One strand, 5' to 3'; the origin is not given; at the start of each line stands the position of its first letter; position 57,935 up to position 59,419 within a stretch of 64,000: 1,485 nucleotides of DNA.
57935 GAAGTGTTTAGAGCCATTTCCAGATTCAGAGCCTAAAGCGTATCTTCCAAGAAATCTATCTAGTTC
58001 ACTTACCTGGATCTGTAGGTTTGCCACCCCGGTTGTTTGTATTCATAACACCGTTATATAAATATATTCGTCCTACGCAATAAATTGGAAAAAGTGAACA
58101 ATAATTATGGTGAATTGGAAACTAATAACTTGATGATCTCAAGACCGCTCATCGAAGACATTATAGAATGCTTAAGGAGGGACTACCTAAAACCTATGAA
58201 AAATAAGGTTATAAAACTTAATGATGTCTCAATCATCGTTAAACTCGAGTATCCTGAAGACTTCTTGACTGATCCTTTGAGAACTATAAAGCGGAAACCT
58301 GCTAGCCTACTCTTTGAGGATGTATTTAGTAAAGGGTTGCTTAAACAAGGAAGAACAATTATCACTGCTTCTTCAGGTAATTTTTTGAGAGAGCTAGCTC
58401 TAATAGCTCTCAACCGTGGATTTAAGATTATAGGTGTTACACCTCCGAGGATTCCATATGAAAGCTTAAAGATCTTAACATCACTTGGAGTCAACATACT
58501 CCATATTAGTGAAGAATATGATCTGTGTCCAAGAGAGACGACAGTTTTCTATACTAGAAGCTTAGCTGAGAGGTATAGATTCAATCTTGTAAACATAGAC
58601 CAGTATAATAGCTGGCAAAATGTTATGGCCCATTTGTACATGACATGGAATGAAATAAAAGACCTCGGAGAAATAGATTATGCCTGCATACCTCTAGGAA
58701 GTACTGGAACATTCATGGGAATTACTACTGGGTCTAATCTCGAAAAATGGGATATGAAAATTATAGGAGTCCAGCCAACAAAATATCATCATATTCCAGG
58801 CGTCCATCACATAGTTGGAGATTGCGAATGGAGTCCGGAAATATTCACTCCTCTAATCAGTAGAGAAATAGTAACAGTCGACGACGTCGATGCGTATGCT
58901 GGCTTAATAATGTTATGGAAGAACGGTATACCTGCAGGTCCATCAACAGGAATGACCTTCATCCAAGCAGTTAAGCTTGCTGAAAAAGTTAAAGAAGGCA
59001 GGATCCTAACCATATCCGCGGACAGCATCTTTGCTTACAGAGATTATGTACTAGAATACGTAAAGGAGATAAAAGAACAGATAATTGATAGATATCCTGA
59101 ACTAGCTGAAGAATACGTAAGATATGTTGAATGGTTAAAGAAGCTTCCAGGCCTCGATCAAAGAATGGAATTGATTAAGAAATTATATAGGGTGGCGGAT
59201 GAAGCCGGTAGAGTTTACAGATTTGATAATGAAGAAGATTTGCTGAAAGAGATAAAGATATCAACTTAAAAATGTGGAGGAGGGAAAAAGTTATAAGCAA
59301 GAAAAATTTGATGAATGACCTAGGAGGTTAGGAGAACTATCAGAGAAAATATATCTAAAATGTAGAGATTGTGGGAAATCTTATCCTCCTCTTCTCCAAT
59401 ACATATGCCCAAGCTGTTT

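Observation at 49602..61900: Sulfur-trafficking supercluster: CysO-type protein thiocarboxylate carrier + E1 with two candidate PLP sulfhydrylases (CysM-like and ThrC-like), a sulfite reductase and IscS/IscU/SufS/TusA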

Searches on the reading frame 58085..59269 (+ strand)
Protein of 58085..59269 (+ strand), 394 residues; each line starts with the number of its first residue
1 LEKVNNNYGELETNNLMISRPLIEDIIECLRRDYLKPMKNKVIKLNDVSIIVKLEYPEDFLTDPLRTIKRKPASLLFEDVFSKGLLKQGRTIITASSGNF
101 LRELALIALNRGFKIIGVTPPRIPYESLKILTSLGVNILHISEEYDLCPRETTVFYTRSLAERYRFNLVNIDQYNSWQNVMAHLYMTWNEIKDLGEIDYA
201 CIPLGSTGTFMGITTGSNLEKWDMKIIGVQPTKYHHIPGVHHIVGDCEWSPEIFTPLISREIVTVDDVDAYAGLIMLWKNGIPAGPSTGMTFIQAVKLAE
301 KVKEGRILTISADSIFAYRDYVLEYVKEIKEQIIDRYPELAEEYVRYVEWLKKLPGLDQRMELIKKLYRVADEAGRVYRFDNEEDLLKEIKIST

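Call 4: search_protein_families(library=pfam, proteins=[window:58085-59269:+], max_evalue=0.01)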
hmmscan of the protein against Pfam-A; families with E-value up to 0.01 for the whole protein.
window:58085-59269:+ (394 aa): 1 family
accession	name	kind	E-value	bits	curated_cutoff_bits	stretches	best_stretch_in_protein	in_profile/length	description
PF00291.31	PALP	-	1.3e-28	100.6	35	1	50-311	24-293/295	Pyridoxal-phosphate dependent enzyme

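Call 11: search_protein_families(library=ncbifam, proteins=[window:58085-59269:+], max_evalue=0.001)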
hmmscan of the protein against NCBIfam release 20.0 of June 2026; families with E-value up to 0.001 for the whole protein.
window:58085-59269:+ (394 aa): 16 families
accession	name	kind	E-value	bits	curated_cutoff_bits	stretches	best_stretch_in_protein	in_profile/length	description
TIGR01136.1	cysKM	subfamily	1.3e-32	113.4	344.15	1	43-314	16-289/299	cysteine synthase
TIGR03945.1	PLP_SbnA_fam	equivalog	5.3e-32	111.1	349.95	1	41-322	15-298/304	2,3-diaminopropionate biosynthesis protein SbnA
TIGR01138.1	cysM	equivalog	1.7e-31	109.9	394.2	1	42-314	17-280/290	cysteine synthase B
NF008735.0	PRK11761.1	equivalog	3.8e-26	92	413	1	42-313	21-283/296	cysteine synthase CysM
TIGR01139.1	cysK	equivalog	1.6e-25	90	350.95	1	43-314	16-288/298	cysteine synthase A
TIGR01137.1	cysta_beta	equivalog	8.9e-23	80.7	510.25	1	42-323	20-310/457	cystathionine beta-synthase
NF007989.0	PRK10717.1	equivalog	7e-19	68.1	387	1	49-232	30-213/334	cysteine synthase A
NF053679.1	CysteaSynCapA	equivalog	1.5e-11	43.7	600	1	63-230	41-209/329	cysteate synthase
TIGR01127.1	ilvA_1Cterm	equivalog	1.2e-07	31.1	378.75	1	88-232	47-184/380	threonine ammonia-lyase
NF005600.0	PRK07334.1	equivalog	6.7e-07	28.2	496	1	88-236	75-216/408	threonine ammonia-lyase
NF009130.0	PRK12483.1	subfamily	2.2e-05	23.2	801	1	88-232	84-222/521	threonine ammonia-lyase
NF005292.0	PRK06815.1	equivalog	0.00012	21.3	371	1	89-233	69-206/320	threonine/serine dehydratase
NF005454.0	PRK07048.1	equivalog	0.00013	21.2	452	1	90-233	74-210/324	threo-3-hydroxy-L-aspartate ammonia-lyase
NF004771.0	PRK06110.1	equivalog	0.00029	20.1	317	1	88-232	69-205/323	threonine dehydratase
NF004996.0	PRK06381.1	equivalog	0.00035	19.7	266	1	66-216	44-186/319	threonine synthase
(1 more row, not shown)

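Call 16: find_homologous_proteins(query=window:58085-59269:+, max_evalue=0.00001)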
Query window:58085-59269:+ (394 aa): 95 proteins with E <= 0.00001 among 5818 candidates.
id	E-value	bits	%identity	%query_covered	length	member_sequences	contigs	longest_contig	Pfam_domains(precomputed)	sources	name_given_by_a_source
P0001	1.3e-235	799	88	100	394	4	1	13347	PF00291.32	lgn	-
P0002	1.1e-207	708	79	96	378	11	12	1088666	PF00291.32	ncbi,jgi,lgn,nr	ncbi:MAG: pyridoxal-phosphate dependent enzyme [Thaumarchaeota archaeon]|jgi:cysteine synthase|nr:py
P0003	6.1e-206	702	79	96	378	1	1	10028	PF00291.32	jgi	-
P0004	2.9e-205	700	79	96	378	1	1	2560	PF00291.32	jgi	-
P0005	3.5e-204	696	79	95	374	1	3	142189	PF00291.32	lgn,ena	-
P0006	3.9e-204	696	79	95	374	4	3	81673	PF00291.32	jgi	-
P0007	1.6e-183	628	72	94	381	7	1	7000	PF00291.32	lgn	-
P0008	1.1e-179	615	71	94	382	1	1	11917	PF00291.32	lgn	-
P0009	5.4e-179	613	71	94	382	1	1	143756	PF00291.32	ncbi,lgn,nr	ncbi:MAG: pyridoxal-phosphate dependent enzyme [Nitrososphaeria archaeon]|nr:pyridoxal-phosphate dep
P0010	6.7e-175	600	71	94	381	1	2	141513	PF00291.32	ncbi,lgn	ncbi:MAG: pyridoxal-phosphate dependent enzyme [Candidatus Caldarchaeales archaeon]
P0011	6.8e-174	596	73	88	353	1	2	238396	PF00291.32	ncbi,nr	ncbi:MAG: pyridoxal-phosphate dependent enzyme [Aigarchaeota archaeon]|nr:pyridoxal-phosphate depend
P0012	3.0e-157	541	65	91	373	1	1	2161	PF00291.32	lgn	-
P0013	5.0e-157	541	65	90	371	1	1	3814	PF00291.32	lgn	-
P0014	1.0e-152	527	62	91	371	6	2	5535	PF00291.32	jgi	-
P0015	3.3e-150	518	63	91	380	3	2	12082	PF00291.32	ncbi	ncbi:MAG: pyridoxal-phosphate dependent enzyme [Candidatus Methanomethylicaceae archaeon]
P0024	1.2e-128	447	56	90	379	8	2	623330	PF00291.32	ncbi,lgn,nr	ncbi:MAG: pyridoxal-phosphate dependent enzyme [Candidatus Bathyarchaeia archaeon]|nr:pyridoxal-phos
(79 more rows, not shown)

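Call 17: find_encoding_contigs(protein=P0002, flank=10000, max_places=2)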
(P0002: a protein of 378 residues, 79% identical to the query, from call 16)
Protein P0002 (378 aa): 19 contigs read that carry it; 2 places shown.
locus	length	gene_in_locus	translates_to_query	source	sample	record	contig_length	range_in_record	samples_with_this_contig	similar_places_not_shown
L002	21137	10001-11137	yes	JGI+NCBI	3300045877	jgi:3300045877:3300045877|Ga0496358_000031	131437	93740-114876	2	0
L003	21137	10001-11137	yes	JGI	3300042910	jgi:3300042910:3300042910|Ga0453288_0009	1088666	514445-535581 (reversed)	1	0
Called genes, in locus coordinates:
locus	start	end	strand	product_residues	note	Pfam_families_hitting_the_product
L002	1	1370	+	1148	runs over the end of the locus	PF00384:Molybdopterin, PF01568:Molydop_binding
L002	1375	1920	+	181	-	-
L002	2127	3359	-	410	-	PF00155:Aminotran_1_2 (weak), PF00266:Aminotran_5, PF01053:Cys_Met_Meta_PP (weak)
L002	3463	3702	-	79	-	-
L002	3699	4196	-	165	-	PF01592:NifU_N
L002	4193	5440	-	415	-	PF00266:Aminotran_5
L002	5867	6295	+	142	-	-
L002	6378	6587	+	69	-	PF04945:YHS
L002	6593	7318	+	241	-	-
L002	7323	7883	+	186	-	PF01209:Ubie_methyltran, PF13489:Methyltransf_23, PF01135:PCMT, PF02390:Methyltransf_4, PF13847:Methyltransf_31, PF08241:Methyltransf_11, PF08242:Methyltransf_12, PF13649:Methyltransf_25, +4 more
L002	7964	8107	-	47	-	PF04945:YHS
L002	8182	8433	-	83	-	PF01206:TusA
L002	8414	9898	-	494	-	PF03460:NIR_SIR_ferr, PF01077:NIR_SIR, PF03460:NIR_SIR_ferr, PF01077:NIR_SIR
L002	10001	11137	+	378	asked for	PF00291:PALP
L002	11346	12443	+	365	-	PF00291:PALP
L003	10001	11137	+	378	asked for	PF00291:PALP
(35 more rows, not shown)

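Call 18: find_encoding_contigs(protein=P0024, flank=10000, max_places=2)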
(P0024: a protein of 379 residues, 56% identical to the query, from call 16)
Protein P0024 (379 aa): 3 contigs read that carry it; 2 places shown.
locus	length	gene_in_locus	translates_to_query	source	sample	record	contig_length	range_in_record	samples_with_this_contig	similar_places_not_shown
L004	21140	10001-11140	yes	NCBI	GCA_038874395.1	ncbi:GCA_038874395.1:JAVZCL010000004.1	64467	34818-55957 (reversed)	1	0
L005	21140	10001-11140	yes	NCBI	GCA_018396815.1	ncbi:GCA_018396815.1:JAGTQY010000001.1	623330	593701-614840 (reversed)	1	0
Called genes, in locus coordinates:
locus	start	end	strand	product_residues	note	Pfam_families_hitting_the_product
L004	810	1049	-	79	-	-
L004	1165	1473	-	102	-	-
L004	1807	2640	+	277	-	PF14512:TM1586_NiRdase (faint), PF00881:Nitroreductase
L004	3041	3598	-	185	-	PF09721:Exosortase_EpsH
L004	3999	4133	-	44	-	-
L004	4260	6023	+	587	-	-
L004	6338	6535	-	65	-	-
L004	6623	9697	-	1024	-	PF00690:Cation_ATPase_N, PF00122:E1-E2_ATPase, PF00702:Hydrolase, PF13246:Cation_ATPase, PF08282:Hydrolase_3 (faint), PF00689:Cation_ATPase_C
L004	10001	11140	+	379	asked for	PF00291:PALP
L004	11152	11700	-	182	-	-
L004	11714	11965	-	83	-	PF01206:TusA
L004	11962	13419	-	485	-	PF03460:NIR_SIR_ferr, PF01077:NIR_SIR, PF03460:NIR_SIR_ferr, PF01077:NIR_SIR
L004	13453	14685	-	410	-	PF03601:Cons_hypoth698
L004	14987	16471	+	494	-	PF01935:DUF87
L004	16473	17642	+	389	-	PF09376:NurA (weak)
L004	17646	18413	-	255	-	PF01163:RIO1 (weak)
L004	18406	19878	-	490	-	PF18144:SMODS (weak), PF01909:NTP_transf_2, PF09249:tRNA_NucTransf2, PF21133:CAA_C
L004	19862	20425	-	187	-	PF02834:LigT_PEase, PF10469:AKAP7_NLS, PF13563:2_5_RNA_ligase2, PF02834:LigT_PEase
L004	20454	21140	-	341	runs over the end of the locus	PF08240:ADH_N, PF16912:Glu_dehyd_C, PF00107:ADH_zinc_N, PF13602:ADH_zinc_N_2 (weak)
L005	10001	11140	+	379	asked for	PF00291:PALP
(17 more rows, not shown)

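Call 21: find_related_loci(query=A1, collection=genome_contigs, flank=10000)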
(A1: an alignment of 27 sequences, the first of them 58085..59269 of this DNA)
Query A1 (394 aa) in genome_contigs; peptide patterns used: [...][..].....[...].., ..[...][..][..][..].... (x = any residue, [..] = any of these).
45 stretches matched a pattern; 33 encode a relative of the query (tblastn E <= 1e-3); 31 distinct loci.
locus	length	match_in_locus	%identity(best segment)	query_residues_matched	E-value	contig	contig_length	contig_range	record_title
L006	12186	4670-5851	76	1-394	0e+0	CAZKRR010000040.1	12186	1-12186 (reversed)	MAG TPA_asm: uncultured Nitrososphaeria archaeon isolate SRP104967_co1_24 genome assembly, contig: NODE_1786_length_1218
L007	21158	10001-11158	69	4-391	2e-179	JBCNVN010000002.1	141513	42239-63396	MAG: Candidatus Caldarchaeales archaeon isolate DT_Bin_20 contig2, whole genome shotgun sequence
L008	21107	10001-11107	71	23-391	0e+0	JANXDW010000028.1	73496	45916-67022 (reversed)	MAG: Aigarchaeota archaeon isolate SKYB24 k141_426308, whole genome shotgun sequence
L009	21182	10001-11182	77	1-394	0e+0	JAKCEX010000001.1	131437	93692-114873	MAG: Candidatus Geocrenenecus arthurdayi isolate LGB-05.bin.6 NODE_31_length_131437_cov_91.335868, whole genome shotgun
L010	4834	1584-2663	58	23-381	8e-152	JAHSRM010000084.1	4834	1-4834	MAG: Candidatus Benthortus lauensis isolate T2-175 k151_11614, whole genome shotgun sequence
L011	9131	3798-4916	61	11-382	1e-146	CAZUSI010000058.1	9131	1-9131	MAG TPA_asm: uncultured bacterium isolate SRP104967_co1_96 genome assembly, contig: NODE_2595_length_9131_cov_162.673314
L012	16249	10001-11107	56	26-390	4e-135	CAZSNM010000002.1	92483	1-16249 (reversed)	MAG TPA_asm: uncultured Candidatus Bathyarchaeia archaeon isolate SRP104967_co1_100 genome assembly, contig: NODE_54_len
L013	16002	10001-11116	71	17-388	0e+0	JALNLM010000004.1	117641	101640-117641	MAG: Candidatus Geocrenenecus huangii isolate ZZQ.bins.13.201803 NODE_108_length_117641_cov_24.422171, whole genome shot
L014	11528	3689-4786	49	23-386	2e-118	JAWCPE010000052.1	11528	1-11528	MAG: Candidatus Bathyarchaeia archaeon isolate JZ-2_201808_bins_182 JZ-2_201808_bins_182_scaffold_52, whole genome shotg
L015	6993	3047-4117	49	22-378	7e-105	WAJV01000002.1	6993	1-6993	MAG: Candidatus Geothermarchaeota archaeon isolate S009_6_esom k151_101237, whole genome shotgun sequence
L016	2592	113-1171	48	26-378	2e-105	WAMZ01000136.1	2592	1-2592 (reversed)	MAG: Candidatus Geothermarchaeota archaeon isolate S140_75_esom k151_662426, whole genome shotgun sequence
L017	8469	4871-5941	47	22-378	1e-100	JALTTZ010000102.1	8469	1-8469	MAG: Nitrososphaeria archaeon isolate S140_metabat2_scaf2bin.244 S140_NODE_4973_length_8469_cov_1.574802, whole genome s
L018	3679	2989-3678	60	23-251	2e-97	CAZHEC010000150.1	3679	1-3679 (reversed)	MAG TPA_asm: uncultured Nitrososphaeria archaeon isolate SRP163575_co2_204 genome assembly, contig: NODE_34418_length_36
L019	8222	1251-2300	44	50-392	2e-86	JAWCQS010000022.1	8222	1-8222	MAG: Candidatus Bathyarchaeia archaeon isolate JZ-2_201907_bins_171 JZ-2_201907_bins_171_scaffold_22, whole genome shotg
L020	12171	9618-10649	43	46-387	3e-74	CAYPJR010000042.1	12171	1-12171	MAG TPA_asm: uncultured Candidatus Bathyarchaeia archaeon isolate SRP104967_co1_31 genome assembly, contig: NODE_1790_le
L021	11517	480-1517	43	47-390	9e-74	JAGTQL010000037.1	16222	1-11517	MAG: Candidatus Bathyarchaeota archaeon isolate QZM_A2_bin_23 QZM_A2_bin_23_scaffold_2030_curated, whole genome shotgun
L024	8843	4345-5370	41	47-387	1e-72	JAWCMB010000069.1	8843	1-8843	MAG: Thermoproteota archaeon isolate JZ-2_201705_bins_26 JZ-2_201705_bins_26_scaffold_69, whole genome shotgun sequence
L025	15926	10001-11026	41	47-387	3e-72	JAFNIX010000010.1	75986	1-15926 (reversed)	MAG: Candidatus Brockarchaeota archaeon isolate DRTY-6.bins.80 NODE_10_length_75986_cov_4.18922, whole genome shotgun se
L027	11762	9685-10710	41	47-387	2e-71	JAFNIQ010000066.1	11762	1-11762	MAG: Candidatus Brockarchaeota archaeon isolate GD2_1 GD2_1_scaffold_2489_curated, whole genome shotgun sequence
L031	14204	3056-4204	40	29-387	2e-67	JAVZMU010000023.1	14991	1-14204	MAG: Nitrososphaerales archaeon isolate DRTY-6_201912_bins_25 DRTY-6_201912_bins_25_scaffold_23, whole genome shotgun se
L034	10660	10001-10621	49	47-253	5e-56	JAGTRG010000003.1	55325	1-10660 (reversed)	MAG: Candidatus Bathyarchaeota archaeon isolate JZ-2_2_bin_4.3.1 JZ-2_2_bin_4.3.1_NODE_3, whole genome shotgun sequence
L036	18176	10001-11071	49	18-369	5e-112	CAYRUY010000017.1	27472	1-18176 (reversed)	MAG TPA_asm: uncultured Candidatus Bathyarchaeia archaeon isolate binchicken_co318_137 genome assembly, contig: NODE_650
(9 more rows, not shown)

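Call 24: search_solved_structures(query=window:58085-59269:+, max_evalue=0.00001, show_alignments=2)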
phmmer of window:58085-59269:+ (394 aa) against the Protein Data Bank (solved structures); distinct sequences matched with E-value up to 0.00001: 105 (the best 60 are shown).
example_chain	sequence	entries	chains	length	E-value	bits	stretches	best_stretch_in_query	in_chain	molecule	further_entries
5ohx_A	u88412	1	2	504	4.2e-21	78.4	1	41-330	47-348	Cystathionine beta-synthase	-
3fca_A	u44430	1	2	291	1.1e-17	67.2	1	62-318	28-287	Cysteine synthase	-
1o58_A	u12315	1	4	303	1.3e-17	66.9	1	62-318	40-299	O-acetylserine sulfhydrylase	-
4ofx_A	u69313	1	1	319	7.4e-17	64.4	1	59-326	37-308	Cystathionine beta-synthase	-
3vbe_A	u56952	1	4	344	2e-16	63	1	61-319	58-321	beta-cyanoalnine synthase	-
2jc3_A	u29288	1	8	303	7.5e-16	61.1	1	63-310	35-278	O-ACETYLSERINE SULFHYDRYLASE B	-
3vc3_A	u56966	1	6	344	1.3e-15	60.3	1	61-319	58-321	beta-cyanoalnine synthase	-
3dwg_A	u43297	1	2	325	1.4e-15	60.2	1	63-295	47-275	Cysteine synthase B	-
3dki_A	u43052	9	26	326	1.4e-15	60.2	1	63-295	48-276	Cysteine synthase B | O-phosphoserine sulfhydrylase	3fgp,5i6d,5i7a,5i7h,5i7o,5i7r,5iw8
1m54_A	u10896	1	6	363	1.9e-15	59.8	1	68-319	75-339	CYSTATHIONINE BETA-SYNTHASE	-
8stw_A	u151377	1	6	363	2.1e-15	59.7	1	68-319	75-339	Cystathionine beta-synthase, K384N variant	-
5mms_A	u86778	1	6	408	2.7e-15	59.3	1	68-319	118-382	Cystathionine beta-synthase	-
5d87_A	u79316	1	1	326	3.2e-15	59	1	56-323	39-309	Probable siderophore biosynthesis protein SbnA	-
1jbq_A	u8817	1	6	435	3.2e-15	59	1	68-319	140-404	CYSTATHIONINE BETA-SYNTHASE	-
2bht_A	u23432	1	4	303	3.4e-15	58.9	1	63-313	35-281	CYSTEINE SYNTHASE B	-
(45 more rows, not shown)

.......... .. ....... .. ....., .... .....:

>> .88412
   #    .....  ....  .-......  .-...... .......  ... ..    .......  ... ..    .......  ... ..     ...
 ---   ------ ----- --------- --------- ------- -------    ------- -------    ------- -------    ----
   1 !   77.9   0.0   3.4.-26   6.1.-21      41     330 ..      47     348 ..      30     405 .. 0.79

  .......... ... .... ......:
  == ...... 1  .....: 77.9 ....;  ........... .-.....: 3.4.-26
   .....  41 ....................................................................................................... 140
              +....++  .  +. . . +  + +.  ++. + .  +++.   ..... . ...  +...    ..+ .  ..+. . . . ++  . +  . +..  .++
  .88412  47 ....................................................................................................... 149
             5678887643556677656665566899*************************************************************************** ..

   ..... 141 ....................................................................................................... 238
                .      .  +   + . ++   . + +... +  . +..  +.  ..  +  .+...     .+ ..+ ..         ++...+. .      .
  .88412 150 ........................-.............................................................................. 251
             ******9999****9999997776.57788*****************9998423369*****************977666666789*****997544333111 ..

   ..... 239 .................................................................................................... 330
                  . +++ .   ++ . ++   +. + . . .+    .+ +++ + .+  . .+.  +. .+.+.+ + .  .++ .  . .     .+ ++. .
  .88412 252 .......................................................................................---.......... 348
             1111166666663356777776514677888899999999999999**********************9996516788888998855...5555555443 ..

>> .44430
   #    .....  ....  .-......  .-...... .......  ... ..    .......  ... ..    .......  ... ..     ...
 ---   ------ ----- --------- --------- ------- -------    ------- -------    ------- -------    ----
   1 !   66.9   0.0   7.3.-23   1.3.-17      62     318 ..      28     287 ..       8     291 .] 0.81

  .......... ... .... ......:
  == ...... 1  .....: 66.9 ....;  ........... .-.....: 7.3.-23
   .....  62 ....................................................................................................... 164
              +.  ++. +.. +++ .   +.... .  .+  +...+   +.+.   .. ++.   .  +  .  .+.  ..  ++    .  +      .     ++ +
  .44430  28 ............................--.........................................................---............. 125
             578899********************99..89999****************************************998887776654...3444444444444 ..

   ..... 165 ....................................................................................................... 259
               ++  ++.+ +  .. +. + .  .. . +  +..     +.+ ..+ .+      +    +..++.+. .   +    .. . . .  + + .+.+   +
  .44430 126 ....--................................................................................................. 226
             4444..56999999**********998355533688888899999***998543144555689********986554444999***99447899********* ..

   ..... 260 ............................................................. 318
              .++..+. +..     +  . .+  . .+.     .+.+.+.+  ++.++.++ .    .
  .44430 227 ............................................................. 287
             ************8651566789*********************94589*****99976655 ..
